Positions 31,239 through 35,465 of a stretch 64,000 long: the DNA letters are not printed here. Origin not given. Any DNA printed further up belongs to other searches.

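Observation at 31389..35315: Giant (~30-TM) integral membrane protein fused to a ~10-11-haem cytochrome c domain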

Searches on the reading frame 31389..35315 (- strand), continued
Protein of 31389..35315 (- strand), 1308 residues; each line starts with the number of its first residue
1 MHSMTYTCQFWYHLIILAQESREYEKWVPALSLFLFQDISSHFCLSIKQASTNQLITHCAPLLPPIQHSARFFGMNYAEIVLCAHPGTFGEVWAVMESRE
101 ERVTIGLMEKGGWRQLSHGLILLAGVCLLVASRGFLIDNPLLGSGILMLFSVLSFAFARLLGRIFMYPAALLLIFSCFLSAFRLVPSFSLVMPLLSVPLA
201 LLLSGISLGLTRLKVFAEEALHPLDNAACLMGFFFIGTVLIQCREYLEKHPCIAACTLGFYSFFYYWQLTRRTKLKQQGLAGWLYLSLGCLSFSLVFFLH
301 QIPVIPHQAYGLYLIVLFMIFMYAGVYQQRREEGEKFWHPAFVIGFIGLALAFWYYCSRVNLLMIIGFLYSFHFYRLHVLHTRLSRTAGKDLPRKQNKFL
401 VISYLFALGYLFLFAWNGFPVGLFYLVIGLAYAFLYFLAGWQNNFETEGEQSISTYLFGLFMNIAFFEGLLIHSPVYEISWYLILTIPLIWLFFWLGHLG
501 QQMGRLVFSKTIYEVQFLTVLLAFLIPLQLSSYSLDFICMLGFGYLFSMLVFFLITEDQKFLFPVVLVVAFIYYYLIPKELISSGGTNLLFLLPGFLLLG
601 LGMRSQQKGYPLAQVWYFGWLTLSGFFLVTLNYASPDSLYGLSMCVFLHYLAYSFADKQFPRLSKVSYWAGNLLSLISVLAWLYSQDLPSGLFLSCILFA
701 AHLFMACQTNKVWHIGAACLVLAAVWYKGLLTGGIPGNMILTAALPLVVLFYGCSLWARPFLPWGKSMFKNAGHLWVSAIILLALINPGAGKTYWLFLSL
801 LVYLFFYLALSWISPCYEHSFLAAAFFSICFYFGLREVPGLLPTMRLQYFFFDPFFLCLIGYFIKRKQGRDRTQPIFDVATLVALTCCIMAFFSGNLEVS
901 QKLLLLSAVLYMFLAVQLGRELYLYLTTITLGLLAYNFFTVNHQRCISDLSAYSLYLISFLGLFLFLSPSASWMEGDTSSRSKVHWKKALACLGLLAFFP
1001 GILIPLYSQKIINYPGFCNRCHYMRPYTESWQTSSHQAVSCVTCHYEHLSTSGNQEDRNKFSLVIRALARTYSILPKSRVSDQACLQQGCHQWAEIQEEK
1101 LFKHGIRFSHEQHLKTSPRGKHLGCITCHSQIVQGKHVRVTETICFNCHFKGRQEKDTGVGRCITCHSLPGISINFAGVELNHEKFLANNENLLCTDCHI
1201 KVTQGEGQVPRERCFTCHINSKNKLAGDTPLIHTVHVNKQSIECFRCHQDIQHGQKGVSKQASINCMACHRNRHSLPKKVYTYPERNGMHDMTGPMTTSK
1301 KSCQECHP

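Call 63: find_related_loci(query=A5, collection=genome_contigs, flank=8000)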
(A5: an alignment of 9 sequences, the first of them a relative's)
Query A5 (1213 aa) in genome_contigs; peptide patterns used: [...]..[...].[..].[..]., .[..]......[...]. (x = any residue, [..] = any of these).
600 stretches matched a pattern (row limit reached: there are more); 571 encode a relative of the query (tblastn E <= 1e-3); the best 80 are kept; 80 distinct loci.
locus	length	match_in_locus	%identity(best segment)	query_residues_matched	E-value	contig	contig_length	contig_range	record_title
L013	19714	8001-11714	71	1-1213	0e+0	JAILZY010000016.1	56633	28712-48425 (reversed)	MAG: bacterium isolate HOT.CON.50 NODE_558_length_56633_cov_20.230939, whole genome shotgun sequence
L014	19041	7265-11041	62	1-1212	0e+0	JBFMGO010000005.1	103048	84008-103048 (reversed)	MAG: bacterium isolate MAG299 MAG299_5, whole genome shotgun sequence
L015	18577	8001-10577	48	203-1126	0e+0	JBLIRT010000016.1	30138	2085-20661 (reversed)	MAG: bacterium isolate MF1_201704_bin_1079 MF1_201704_bin_1079_scaffold_16, whole genome shotgun sequence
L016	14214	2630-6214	38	12-1212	0e+0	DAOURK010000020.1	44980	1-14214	MAG TPA_asm: Pseudomonadota bacterium isolate CSMAG_150 CSMAG_150_k141_204924_length_44980_cov_1564.4643, whole genome s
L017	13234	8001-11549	31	19-1212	6e-170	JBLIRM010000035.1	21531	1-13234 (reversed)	MAG: bacterium isolate MG2_202303_bin_300 MG2_202303_bin_300_scaffold_35, whole genome shotgun sequence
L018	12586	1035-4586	30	19-1212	4e-164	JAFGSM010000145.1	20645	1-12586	MAG: bacterium isolate Zod_Metabat.896 k87_7988518, whole genome shotgun sequence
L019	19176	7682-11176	30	36-1212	4e-164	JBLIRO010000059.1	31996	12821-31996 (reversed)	MAG: bacterium isolate MG1_202111_bin_529 MG1_202111_bin_529_scaffold_59, whole genome shotgun sequence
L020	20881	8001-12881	29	13-1212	6e-133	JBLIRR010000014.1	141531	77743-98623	MAG: bacterium isolate MF1_201910_bin_226 MF1_201910_bin_226_scaffold_14, whole genome shotgun sequence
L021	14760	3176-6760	31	7-1212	1e-165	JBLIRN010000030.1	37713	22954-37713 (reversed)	MAG: bacterium isolate MG2_202303_bin_136 MG2_202303_bin_136_scaffold_30, whole genome shotgun sequence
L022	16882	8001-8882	41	920-1212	1e-63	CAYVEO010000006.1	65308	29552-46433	MAG TPA_asm: uncultured Planctomycetia bacterium isolate SRP090828_co3_47 genome assembly, contig: NODE_33_length_65308_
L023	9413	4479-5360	39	901-1212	8e-62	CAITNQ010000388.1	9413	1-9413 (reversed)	MAG: uncultured Gemmatimonadetes bacterium isolate LaPlata_bin-0729 genome assembly, contig: bin-0729:388/561, whole gen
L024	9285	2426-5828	39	920-1212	9e-61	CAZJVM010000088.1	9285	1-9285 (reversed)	MAG TPA_asm: uncultured bacterium isolate binchicken_co275_165 genome assembly, contig: NODE_12140_length_9285_cov_15.51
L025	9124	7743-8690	38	894-1212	4e-59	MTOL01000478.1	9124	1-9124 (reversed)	MAG: Deferribacteres bacterium JdFR-76 JGI24019J35510_1001509, whole genome shotgun sequence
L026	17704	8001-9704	39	888-1212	6e-59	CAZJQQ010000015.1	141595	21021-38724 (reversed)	MAG TPA_asm: uncultured Clostridia bacterium isolate SRP119689_co1_191 genome assembly, contig: NODE_83_length_141595_co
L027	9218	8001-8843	39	920-1212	1e-58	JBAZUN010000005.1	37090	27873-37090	MAG: Candidatus Latescibacterota bacterium isolate SO_2017_GW1_23 NODE_5146_length_37090_cov_0.954495_OW334_2017, whole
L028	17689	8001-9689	39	901-1212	3e-58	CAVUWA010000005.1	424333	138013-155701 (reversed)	MAG: Candidatus Eisenbacteria bacterium isolate MFD05684.bin.1.290 genome assembly, contig: contig_48734, whole genome s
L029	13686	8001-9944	39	917-1212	6e-58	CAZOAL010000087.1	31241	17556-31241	MAG TPA_asm: uncultured bacterium isolate SRP119689_co1_304 genome assembly, contig: NODE_1771_length_31241_cov_27.08779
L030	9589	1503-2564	34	882-1212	4e-59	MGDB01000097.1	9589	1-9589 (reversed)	MAG: Candidatus Schekmanbacteria bacterium GWA2_38_11 gwa2_scaffold_37276, whole genome shotgun sequence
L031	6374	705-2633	36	884-1212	3e-58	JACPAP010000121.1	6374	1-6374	MAG: Gemmatimonadetes bacterium isolate NC_groundwater_234_Ag_S-0.2um_69_9 S5_GD2017_2_S2_scaffold_9623, whole genome sh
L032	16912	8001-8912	39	906-1212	1e-57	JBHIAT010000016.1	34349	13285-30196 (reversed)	MAG: Candidatus Bipolaricaulia bacterium isolate K_2_bin.63 NODE_413_length_34349_cov_8.943343, whole genome shotgun seq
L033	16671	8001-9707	38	899-1212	9e-57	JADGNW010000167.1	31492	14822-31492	MAG: Blastocatellia bacterium isolate Chersky_418 k127_4936523, whole genome shotgun sequence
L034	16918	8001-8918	38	907-1212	2e-57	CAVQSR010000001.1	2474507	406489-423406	MAG: uncultured Gemmatimonadales bacterium isolate MFD09964.bin.1.77 genome assembly, contig: contig_14889, whole genome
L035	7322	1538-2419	37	922-1212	2e-57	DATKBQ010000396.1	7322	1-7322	MAG TPA_asm: Planctomycetota bacterium isolate SMAG_U14424 k141_1206338, whole genome shotgun sequence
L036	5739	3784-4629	38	919-1212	3e-57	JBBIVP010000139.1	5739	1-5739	MAG: bacterium isolate SLF170214_bin_8 NODE_12834_length_5739_cov_4.236453, whole genome shotgun sequence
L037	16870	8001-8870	40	920-1212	4e-56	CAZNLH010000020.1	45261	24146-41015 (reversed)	MAG TPA_asm: uncultured Gemmatimonadota bacterium isolate binchicken_co172_241 genome assembly, contig: NODE_493_length_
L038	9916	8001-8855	37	916-1212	2e-57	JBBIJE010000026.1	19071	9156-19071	MAG: Myxococcales bacterium isolate SIF170217_bin_155 NODE_3187_length_19071_cov_20.803061, whole genome shotgun sequenc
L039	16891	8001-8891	39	912-1212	2e-56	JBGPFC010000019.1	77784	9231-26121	MAG: Candidatus Eisenbacteria bacterium isolate OBJ_0618_7090110_76 k141_8330746_length_77784_cov_54.9912, whole genome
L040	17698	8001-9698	38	888-1212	5e-57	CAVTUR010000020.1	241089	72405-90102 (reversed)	MAG: Blastocatellia bacterium isolate MFD04944.bin.3.75 genome assembly, contig: contig_54426, whole genome shotgun sequ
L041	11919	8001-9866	39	907-1212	1e-56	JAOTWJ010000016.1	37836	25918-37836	MAG: Gemmatimonadota bacterium isolate 13_May_SF_Bin78 13_May_SF_Bin78_scaffold_594_c1, whole genome shotgun sequence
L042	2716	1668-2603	36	901-1212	8e-58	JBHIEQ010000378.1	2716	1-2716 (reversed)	MAG: Gemmatimonadales bacterium isolate b2.sp2_bin.61 NODE_22127_length_2716_cov_3.126268, whole genome shotgun sequence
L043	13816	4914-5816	38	907-1212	9e-57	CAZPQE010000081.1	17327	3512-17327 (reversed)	MAG TPA_asm: uncultured Clostridia bacterium isolate binchicken_co107_429 genome assembly, contig: NODE_7950_length_1732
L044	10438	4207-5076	38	920-1212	2e-56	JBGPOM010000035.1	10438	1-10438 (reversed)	MAG: Gemmatimonadota bacterium isolate OBJ_0618_7090110_191 k141_10113876_length_10438_cov_259.5603, whole genome shotgu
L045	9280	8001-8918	36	907-1212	4e-56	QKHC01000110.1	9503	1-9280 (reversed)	MAG: Gemmatimonadetes bacterium isolate SZUA-544 scaffold_83279, whole genome shotgun sequence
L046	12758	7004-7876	38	920-1212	5e-56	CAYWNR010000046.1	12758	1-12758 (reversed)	MAG TPA_asm: uncultured Gemmatimonadaceae bacterium isolate SRP214966_co3_52 genome assembly, contig: NODE_7741_length_1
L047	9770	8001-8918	36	900-1212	5e-56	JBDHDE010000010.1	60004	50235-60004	MAG: Gemmatimonadota bacterium isolate M8-32_Bin_184 M8-32_Bin_184_scaffold_582, whole genome shotgun sequence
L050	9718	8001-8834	37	923-1212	1e-55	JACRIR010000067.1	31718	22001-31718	MAG: Candidatus Poribacteria bacterium isolate NC_groundwater_1808_Pr3_B-0.1um_54_35 SR-2_scaffold_141_637982, whole gen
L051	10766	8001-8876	37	918-1212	1e-55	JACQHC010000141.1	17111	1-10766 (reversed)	MAG: Gemmatimonadetes bacterium isolate NC_groundwater_1089_Ag_S2p5_68_137 S_2p5_S6_coassembly_k141_3655376, whole genom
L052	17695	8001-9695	38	891-1212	2e-55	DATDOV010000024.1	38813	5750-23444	MAG TPA_asm: Blastocatellia bacterium isolate SMAG_U7903 k141_1624805, whole genome shotgun sequence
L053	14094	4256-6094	37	907-1212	2e-55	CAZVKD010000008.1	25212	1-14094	MAG TPA_asm: uncultured Gemmatimonadaceae bacterium isolate binchicken_co107_187 genome assembly, contig: NODE_4905_leng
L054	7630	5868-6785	37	898-1212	4e-55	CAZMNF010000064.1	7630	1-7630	MAG TPA_asm: uncultured Thermotogae bacterium isolate SRP185896_co2_339 genome assembly, contig: NODE_13511_length_7630_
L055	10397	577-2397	35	855-1212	4e-55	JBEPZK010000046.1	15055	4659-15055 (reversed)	MAG: Candidatus Kryptoniota bacterium isolate 03V1_S199.metabat2_refined.077 NODE_2399_length_15055_cov_33.731109, whole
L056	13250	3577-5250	38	893-1212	2e-55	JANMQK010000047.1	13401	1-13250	MAG: Acidobacteriota bacterium isolate OTE_51_metabat_25 OTE_51_k141_1931350, whole genome shotgun sequence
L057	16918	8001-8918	38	907-1212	6e-55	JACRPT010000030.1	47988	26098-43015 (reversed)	MAG: Candidatus Eisenbacteria bacterium isolate NC_groundwater_1994_Pr3_S-0.65um_72_3 SR2-18-Sp65_coassembly_scaffold_13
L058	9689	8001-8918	37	907-1212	9e-55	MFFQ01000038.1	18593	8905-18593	MAG: Candidatus Eisenbacteria bacterium RBG_16_71_46 RBG_16_scaffold_16184, whole genome shotgun sequence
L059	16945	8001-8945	37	920-1212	1e-54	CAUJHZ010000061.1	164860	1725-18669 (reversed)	MAG: Planctomycetota bacterium isolate KLAP200 genome assembly, contig: KLAP200_494787, whole genome shotgun sequence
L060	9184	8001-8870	38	920-1212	6e-55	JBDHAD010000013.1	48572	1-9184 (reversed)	MAG: Gemmatimonadota bacterium isolate M3-44_Bin_137 M3-44_Bin_137_scaffold_1634, whole genome shotgun sequence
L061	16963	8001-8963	38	891-1212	7e-55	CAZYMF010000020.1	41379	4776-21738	MAG TPA_asm: uncultured Candidatus Binatia bacterium isolate SRP214966_co3_99 genome assembly, contig: NODE_816_length_4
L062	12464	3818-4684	37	920-1212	1e-54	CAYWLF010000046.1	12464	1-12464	MAG TPA_asm: uncultured Gemmatimonadota bacterium isolate binchicken_co388_106 genome assembly, contig: NODE_1280_length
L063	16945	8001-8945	36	920-1212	1e-54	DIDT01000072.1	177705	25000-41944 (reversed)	MAG TPA_asm: Phycisphaerales bacterium UBA5793 UBA5793_contig_287, whole genome shotgun sequence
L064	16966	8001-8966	38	891-1212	1e-54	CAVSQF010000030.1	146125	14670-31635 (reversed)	MAG: uncultured delta proteobacterium isolate MFD01476.bin.1.163 genome assembly, contig: contig_27959, whole genome sho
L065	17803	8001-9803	38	920-1212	7e-55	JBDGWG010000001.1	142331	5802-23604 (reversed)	MAG: Gemmatimonadota bacterium isolate M3-2_Bin_396 M3-2_Bin_396_scaffold_156, whole genome shotgun sequence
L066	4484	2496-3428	37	901-1212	4e-55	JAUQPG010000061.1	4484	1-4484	MAG: Candidatus Bipolaricaulota bacterium isolate GXS.bins.134.201912 NODE_14072_length_4484_cov_595.846224, whole genom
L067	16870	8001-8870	38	920-1212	1e-54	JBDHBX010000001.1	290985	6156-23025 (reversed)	MAG: Gemmatimonadota bacterium isolate M8-12_Bin_273 M8-12_Bin_273_scaffold_2, whole genome shotgun sequence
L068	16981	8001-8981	35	889-1212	7e-55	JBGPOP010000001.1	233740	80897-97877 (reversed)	MAG: Planctomycetota bacterium isolate OBJ_0618_7090110_189 k141_3093479_length_233740_cov_41.3162, whole genome shotgun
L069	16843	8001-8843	38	920-1212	8e-55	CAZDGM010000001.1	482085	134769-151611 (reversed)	MAG TPA_asm: uncultured Thermodesulfobacteriota bacterium isolate binchicken_co30_4 genome assembly, contig: NODE_10_len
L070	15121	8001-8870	39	920-1212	2e-54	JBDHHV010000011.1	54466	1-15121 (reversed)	MAG: Gemmatimonadota bacterium isolate M8-62_Bin_309 M8-62_Bin_309_scaffold_1786, whole genome shotgun sequence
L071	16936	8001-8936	37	900-1212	2e-54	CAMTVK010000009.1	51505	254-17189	MAG: Candidatus Fraserbacteria bacterium isolate G05_MAG_00009 genome assembly, contig: G05_MAG_00009_000000000006, whol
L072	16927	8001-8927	37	898-1212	2e-54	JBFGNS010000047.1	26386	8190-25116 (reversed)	MAG: Thermoanaerobaculia bacterium isolate Mix_sand03.2021.01.Z.37 k141_886732_length_26386_cov_15.4806, whole genome sh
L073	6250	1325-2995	36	911-1212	1e-54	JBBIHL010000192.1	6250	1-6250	MAG: Candidatus Eisenbacteria bacterium isolate PFF170222_bin_113 NODE_4574_length_6250_cov_4.397256, whole genome shotg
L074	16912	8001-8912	36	919-1212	5e-54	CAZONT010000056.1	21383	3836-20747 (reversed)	MAG TPA_asm: uncultured Planctomycetaceae bacterium isolate SRP292972_co2_73 genome assembly, contig: NODE_2299_length_2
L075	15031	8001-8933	37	901-1212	2e-54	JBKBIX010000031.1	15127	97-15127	MAG: Candidatus Bipolaricaulia bacterium isolate 21I_052.bin.33 NODE_31_length_15127_cov_29.670897, whole genome shotgun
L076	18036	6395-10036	36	898-1212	3e-54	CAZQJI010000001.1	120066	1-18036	MAG TPA_asm: uncultured Bacteroidota bacterium isolate binchicken_co71_50 genome assembly, contig: NODE_54_length_120066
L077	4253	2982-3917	36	901-1212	1e-54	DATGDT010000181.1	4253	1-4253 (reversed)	MAG TPA_asm: Gemmatimonadales bacterium isolate SMAG_U9681 k141_64835, whole genome shotgun sequence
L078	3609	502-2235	36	891-1212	1e-54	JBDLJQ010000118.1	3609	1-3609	MAG: Acidobacteriota bacterium isolate MAG103 MAG103_118, whole genome shotgun sequence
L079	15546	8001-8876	37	915-1212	2e-54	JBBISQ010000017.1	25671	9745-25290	MAG: Candidatus Fraserbacteria bacterium isolate CYF170214_bin_377 NODE_1547_length_25671_cov_51.6465, whole genome shot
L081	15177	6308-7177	38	920-1212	4e-54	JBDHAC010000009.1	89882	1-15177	MAG: Gemmatimonadota bacterium isolate M3-44_Bin_136 M3-44_Bin_136_scaffold_603, whole genome shotgun sequence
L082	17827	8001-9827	36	920-1212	4e-54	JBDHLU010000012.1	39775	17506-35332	MAG: Gemmatimonadota bacterium isolate AB_69_Bin_222 AB_69_Bin_222_scaffold_577, whole genome shotgun sequence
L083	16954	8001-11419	35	890-1212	8e-54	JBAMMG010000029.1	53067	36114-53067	MAG: Thermoanaerobaculum sp. isolate MAG25 ExploCarb_3808S_S2_173_length_53067_cov_4, whole genome shotgun sequence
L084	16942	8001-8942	36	920-1212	7e-54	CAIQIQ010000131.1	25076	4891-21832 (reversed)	MAG: uncultured Phycisphaerales bacterium isolate AM_bin-0306 genome assembly, contig: bin-0306:131/172, whole genome sh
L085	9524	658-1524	37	920-1212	6e-54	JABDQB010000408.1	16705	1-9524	MAG: Gemmatimonadetes bacterium isolate Site_B29 k127_791066, whole genome shotgun sequence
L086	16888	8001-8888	37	915-1212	8e-54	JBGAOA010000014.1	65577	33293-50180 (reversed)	MAG: Candidatus Eisenbacteria bacterium isolate MAG_AAO_H10.72 AAOH10-72_opera_contig_1961, whole genome shotgun sequenc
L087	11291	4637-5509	37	919-1212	6e-53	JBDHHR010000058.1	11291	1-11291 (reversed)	MAG: Gemmatimonadota bacterium isolate M8-62_Bin_238 M8-62_Bin_238_scaffold_27820, whole genome shotgun sequence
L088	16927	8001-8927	37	898-1212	1e-53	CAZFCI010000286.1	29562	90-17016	MAG TPA_asm: uncultured Clostridia bacterium isolate SRP231805_co4_28 genome assembly, contig: k141_386623, whole genome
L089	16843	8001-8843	37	920-1212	1e-53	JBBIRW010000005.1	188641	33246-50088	MAG: Deltaproteobacteria bacterium isolate SLF170214_bin_359 NODE_35_length_188641_cov_8.54194, whole genome shotgun seq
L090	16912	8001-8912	36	919-1212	1e-53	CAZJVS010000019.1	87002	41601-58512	MAG TPA_asm: uncultured Planctomycetaceae bacterium isolate SRP173033_co3_20 genome assembly, contig: NODE_186_length_87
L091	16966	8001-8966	36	891-1212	2e-53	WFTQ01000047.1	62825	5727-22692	MAG: bacterium isolate S139_29_esom k151_361331, whole genome shotgun sequence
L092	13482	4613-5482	37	920-1212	2e-53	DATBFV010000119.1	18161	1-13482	MAG TPA_asm: Gemmatimonadales bacterium isolate SMAG_U3820 k141_6310244, whole genome shotgun sequence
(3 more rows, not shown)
